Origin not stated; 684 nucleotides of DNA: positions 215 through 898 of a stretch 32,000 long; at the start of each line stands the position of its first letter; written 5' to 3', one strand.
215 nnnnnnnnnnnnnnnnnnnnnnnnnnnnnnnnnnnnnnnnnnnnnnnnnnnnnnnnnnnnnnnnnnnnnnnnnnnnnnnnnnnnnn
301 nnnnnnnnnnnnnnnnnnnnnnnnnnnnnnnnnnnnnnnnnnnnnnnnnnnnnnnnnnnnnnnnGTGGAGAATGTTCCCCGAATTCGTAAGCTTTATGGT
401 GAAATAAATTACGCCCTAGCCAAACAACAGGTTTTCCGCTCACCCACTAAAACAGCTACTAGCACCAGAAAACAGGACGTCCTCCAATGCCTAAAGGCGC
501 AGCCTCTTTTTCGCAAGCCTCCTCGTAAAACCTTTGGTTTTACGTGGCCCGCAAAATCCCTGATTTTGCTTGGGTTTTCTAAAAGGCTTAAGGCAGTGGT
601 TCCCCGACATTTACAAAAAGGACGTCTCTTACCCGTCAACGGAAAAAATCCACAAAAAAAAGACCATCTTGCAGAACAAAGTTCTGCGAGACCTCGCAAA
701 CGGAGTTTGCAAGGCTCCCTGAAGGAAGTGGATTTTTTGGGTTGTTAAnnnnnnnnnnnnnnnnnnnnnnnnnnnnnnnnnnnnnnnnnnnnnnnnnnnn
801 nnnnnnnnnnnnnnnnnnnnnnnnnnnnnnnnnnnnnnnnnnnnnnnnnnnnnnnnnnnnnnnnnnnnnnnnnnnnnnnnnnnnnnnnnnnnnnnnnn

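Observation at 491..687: Hairpin-rich repeat family with structure-preserving substitutions (copies at 491-687 and 2519-2641)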

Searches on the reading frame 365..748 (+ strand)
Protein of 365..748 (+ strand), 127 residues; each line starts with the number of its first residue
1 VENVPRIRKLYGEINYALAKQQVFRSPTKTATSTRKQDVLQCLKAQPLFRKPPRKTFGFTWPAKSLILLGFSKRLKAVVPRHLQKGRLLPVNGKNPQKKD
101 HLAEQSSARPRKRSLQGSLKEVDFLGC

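Call 10: search_protein_families(library=pfam, proteins=[window:365-748:+], max_evalue=0.01)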
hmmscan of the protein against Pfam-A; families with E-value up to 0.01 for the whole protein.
window:365-748:+ (127 aa): 0 families
